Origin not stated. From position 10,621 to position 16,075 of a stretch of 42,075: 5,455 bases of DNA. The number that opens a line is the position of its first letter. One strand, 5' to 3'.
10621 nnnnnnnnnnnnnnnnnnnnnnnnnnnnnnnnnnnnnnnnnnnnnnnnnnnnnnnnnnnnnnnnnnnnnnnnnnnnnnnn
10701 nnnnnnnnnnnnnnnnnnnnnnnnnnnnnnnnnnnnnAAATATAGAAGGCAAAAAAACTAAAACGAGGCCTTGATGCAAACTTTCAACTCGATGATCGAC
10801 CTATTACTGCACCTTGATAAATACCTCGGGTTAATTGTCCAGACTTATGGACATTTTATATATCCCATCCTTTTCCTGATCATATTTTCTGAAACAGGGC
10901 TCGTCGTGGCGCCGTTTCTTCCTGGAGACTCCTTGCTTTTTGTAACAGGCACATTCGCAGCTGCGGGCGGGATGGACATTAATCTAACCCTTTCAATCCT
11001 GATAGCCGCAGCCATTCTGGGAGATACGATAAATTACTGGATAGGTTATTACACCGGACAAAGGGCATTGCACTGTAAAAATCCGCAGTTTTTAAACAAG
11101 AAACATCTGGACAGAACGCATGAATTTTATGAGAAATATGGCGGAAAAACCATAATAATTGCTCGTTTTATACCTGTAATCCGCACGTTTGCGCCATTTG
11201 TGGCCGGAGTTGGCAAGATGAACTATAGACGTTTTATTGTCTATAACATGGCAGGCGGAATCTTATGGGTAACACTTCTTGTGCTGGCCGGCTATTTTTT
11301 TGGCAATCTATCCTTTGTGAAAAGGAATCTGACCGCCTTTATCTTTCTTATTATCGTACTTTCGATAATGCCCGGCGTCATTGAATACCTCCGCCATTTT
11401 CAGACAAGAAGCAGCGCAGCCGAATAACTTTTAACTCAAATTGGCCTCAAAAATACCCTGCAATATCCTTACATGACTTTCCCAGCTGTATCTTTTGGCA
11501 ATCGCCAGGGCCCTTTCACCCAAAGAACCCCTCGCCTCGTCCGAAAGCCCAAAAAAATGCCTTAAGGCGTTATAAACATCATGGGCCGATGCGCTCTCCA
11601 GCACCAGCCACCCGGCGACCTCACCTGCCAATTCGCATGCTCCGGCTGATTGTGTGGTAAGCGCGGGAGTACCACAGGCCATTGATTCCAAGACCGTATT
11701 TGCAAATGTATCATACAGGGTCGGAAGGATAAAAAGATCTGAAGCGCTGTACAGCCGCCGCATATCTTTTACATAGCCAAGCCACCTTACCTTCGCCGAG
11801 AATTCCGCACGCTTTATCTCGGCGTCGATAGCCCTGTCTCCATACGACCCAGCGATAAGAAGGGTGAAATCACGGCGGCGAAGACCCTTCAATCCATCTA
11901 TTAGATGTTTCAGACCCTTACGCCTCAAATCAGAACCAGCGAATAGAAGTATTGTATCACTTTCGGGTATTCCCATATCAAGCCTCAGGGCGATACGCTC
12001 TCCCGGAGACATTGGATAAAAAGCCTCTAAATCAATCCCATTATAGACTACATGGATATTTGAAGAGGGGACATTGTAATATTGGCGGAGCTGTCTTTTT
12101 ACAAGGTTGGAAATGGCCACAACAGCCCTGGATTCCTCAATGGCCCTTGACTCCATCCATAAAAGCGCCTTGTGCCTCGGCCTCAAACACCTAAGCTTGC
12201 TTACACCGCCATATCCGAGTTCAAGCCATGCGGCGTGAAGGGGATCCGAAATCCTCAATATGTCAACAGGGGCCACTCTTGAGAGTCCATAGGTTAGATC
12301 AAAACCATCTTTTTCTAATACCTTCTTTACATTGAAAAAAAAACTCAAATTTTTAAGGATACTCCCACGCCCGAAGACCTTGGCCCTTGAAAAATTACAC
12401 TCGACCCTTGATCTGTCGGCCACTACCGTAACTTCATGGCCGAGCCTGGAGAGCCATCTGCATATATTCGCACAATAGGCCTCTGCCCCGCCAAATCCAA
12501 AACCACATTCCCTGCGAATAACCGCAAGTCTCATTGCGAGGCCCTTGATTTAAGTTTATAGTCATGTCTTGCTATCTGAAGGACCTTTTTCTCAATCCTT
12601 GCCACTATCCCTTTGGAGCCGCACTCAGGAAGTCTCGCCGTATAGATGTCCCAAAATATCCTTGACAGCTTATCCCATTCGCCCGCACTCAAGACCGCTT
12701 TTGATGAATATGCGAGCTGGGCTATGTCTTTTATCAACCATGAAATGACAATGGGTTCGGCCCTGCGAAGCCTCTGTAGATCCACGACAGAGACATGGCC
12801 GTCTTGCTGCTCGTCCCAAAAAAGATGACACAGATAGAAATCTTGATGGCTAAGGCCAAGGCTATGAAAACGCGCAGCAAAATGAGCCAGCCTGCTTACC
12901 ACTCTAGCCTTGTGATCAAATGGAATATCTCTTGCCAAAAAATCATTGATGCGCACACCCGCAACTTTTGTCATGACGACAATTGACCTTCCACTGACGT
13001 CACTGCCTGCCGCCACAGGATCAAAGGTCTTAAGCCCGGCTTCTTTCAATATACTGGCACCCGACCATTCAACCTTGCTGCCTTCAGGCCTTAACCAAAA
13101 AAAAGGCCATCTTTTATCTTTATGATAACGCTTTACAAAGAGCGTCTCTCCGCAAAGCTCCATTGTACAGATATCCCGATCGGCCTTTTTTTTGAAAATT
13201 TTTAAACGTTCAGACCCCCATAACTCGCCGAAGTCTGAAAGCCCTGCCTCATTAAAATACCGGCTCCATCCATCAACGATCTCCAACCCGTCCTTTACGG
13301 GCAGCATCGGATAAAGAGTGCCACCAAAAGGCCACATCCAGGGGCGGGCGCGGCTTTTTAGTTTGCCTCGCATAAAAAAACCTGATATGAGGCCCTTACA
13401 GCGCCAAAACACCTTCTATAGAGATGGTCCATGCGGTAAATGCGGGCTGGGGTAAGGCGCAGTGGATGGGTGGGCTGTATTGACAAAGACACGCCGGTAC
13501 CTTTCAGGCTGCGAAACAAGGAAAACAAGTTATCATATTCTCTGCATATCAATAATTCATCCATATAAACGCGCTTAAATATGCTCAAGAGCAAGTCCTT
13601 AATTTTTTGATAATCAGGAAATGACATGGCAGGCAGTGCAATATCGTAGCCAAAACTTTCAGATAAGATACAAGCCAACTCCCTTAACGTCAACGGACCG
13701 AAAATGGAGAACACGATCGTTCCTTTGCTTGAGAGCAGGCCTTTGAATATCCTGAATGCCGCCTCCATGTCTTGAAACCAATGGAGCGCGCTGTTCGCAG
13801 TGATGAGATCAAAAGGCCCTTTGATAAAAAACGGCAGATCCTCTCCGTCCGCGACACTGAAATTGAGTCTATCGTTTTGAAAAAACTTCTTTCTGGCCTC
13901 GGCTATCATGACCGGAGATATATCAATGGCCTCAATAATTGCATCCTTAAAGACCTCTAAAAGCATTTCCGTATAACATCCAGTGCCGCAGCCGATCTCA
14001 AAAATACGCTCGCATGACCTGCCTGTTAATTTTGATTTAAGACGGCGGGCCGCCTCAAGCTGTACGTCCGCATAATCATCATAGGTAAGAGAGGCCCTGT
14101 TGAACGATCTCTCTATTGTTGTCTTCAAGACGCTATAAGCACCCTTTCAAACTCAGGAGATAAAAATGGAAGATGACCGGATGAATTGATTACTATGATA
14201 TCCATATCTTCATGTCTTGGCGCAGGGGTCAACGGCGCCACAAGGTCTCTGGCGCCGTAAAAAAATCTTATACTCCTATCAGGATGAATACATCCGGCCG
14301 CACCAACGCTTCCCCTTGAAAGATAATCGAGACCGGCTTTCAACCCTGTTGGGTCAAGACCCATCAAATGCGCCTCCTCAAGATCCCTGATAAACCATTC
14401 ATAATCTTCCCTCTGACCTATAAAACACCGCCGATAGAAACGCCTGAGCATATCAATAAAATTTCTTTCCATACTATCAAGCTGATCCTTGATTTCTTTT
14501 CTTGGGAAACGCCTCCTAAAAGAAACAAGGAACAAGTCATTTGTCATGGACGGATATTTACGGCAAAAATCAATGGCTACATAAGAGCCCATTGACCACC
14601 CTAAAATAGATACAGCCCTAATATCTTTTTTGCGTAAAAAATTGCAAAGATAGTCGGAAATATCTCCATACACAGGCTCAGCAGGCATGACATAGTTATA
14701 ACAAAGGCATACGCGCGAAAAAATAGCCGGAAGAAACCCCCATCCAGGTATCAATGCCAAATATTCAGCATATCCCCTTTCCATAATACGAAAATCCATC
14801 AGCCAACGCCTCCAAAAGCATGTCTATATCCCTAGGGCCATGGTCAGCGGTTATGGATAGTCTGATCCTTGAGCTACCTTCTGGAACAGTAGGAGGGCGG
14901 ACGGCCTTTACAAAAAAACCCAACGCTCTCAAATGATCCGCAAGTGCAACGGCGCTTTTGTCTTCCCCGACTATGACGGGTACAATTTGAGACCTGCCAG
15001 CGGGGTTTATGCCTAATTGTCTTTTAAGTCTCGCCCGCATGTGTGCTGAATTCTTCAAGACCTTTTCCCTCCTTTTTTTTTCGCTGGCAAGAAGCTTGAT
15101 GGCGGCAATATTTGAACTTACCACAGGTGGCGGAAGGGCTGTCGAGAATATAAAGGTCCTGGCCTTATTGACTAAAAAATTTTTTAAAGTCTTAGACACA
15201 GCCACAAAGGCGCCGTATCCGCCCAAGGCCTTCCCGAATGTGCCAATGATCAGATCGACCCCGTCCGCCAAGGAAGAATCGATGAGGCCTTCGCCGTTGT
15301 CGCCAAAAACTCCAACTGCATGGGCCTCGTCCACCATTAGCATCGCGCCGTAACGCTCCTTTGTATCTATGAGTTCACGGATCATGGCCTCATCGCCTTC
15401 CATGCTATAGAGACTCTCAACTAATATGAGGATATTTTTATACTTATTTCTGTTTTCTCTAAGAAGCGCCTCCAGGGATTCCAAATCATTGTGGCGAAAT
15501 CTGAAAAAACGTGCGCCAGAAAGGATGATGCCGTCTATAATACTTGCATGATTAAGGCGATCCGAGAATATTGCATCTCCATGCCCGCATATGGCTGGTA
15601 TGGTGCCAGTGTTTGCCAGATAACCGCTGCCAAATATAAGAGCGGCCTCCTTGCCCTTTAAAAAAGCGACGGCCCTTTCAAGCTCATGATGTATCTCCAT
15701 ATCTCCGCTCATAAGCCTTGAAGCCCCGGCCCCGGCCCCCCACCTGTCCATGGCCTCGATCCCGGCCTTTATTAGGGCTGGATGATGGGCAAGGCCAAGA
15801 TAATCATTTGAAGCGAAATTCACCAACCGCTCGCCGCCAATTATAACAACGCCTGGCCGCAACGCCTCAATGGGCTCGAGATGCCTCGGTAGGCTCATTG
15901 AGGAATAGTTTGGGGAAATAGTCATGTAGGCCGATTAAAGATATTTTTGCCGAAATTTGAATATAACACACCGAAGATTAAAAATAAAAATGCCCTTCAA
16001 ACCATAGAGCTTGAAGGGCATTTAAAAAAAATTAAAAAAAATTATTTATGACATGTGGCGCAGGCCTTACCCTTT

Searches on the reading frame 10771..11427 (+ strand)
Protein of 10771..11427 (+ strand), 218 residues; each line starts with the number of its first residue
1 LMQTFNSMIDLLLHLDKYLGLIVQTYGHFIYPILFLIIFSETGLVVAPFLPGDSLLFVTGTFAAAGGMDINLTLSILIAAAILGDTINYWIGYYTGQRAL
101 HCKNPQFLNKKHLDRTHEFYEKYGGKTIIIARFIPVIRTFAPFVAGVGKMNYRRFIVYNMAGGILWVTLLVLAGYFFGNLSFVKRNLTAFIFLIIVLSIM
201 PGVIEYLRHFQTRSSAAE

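Call 16: search_protein_families(library=pfam, proteins=[window:10771-11427:+], max_evalue=0.00001)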
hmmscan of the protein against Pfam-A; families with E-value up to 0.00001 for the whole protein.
window:10771-11427:+ (218 aa): 1 family
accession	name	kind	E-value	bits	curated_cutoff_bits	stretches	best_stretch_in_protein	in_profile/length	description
PF09335.16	VTT_dom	-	2.1e-22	80.3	33.9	1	51-175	2-122/123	VTT domain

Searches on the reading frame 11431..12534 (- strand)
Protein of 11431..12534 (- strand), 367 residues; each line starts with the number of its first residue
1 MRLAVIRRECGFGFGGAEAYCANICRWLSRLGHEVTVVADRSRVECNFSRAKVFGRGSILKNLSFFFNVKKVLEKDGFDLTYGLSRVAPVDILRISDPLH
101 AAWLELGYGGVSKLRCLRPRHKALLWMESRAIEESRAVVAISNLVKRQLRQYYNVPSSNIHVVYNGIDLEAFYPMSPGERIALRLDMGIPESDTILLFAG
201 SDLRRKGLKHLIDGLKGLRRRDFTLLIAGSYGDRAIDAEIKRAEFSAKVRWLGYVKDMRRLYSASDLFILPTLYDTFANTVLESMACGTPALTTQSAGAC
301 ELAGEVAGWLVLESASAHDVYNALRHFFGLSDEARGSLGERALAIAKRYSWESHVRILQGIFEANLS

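Call 16: search_protein_families(library=pfam, proteins=[window:11431-12534:-], max_evalue=0.00001)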
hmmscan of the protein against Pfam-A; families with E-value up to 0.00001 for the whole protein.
window:11431-12534:- (367 aa): 6 families
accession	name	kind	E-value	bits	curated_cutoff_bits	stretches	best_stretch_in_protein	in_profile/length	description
PF13692.12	Glyco_trans_1_4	-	8.4e-25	88.1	27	1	195-325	3-137/142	Glycosyl transferases group 1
PF00534.26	Glycos_transf_1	-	2.3e-24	86.3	26.4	1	187-331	9-159/172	Glycosyl transferases group 1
PF13439.12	Glyco_transf_4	-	2.6e-22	80.1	28.5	1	14-170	1-169/170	Glycosyltransferase Family 4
PF13579.12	Glyco_trans_4_4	-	2.2e-13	51.3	29.7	1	15-166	1-158/158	Glycosyl transferase 4-like domain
PF20706.3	GT4-conflict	-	2.1e-07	30.7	26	1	128-307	140-324/385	Family 4 Glycosyltransferase in conflict systems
PF13524.12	Glyco_trans_1_2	-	4.8e-06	27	25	1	211-355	5-139/144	Glycosyl transferase-like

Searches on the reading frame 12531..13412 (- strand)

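Call 16: search_protein_families(library=pfam, proteins=[window:12531-13412:-], max_evalue=0.00001)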
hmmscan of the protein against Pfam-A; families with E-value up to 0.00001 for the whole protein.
window:12531-13412:- (293 aa): 1 family
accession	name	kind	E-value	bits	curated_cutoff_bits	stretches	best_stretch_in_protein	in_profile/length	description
PF06293.20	Kdo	-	5.5e-16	59.1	21.3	1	108-249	54-203/207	Lipopolysaccharide kinase (Kdo/WaaP) family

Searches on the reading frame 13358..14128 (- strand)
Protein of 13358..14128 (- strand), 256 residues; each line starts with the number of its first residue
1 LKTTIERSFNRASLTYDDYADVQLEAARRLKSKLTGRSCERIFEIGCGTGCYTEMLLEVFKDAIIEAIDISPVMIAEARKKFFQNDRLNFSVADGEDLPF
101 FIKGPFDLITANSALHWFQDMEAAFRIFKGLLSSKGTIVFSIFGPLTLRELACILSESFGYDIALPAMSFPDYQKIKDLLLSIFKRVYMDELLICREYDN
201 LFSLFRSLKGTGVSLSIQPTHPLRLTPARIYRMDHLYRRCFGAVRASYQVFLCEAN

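Call 63: search_protein_families(library=pfam, proteins=[window:13358-14128:-], max_evalue=0.00001)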
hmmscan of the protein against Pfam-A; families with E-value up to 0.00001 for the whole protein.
window:13358-14128:- (256 aa): 6 families
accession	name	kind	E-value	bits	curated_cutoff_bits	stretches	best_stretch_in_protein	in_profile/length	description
PF08241.18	Methyltransf_11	-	1.1e-18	68.1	21.2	1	44-140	2-95/95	Methyltransferase domain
PF13649.12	Methyltransf_25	-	8.4e-18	65.3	27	1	42-136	1-97/97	Methyltransferase domain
PF08242.18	Methyltransf_12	-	3.1e-17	63.6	30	1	44-137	2-97/98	Methyltransferase domain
PF13847.12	Methyltransf_31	-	1.5e-13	51.1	27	1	40-158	5-125/145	Methyltransferase domain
PF13489.12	Methyltransf_23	-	2.2e-12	47.4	27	1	29-144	11-120/164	Methyltransferase domain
PF01209.24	Ubie_methyltran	-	4.2e-08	33.3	20.1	1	9-139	13-150/233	ubiE/COQ5 methyltransferase family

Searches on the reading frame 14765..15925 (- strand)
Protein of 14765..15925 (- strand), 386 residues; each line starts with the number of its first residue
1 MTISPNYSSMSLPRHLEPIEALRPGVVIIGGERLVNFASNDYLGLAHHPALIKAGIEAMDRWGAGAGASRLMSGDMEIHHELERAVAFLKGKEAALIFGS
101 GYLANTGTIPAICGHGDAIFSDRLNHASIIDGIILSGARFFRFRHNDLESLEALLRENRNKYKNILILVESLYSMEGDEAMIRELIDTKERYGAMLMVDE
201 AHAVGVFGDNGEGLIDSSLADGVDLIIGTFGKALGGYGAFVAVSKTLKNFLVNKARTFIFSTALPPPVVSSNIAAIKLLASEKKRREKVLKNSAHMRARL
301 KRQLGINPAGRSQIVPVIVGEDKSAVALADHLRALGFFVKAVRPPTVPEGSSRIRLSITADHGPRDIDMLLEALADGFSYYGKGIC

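Call 63: search_protein_families(library=pfam, proteins=[window:14765-15925:-], max_evalue=0.00001)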
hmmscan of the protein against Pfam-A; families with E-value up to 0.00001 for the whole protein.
window:14765-15925:- (386 aa): 1 family
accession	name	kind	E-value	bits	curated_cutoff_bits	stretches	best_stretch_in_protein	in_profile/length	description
PF00155.27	Aminotran_1_2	-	2.4e-57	195.2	19.7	1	34-374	3-361/361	Aminotransferase class I and II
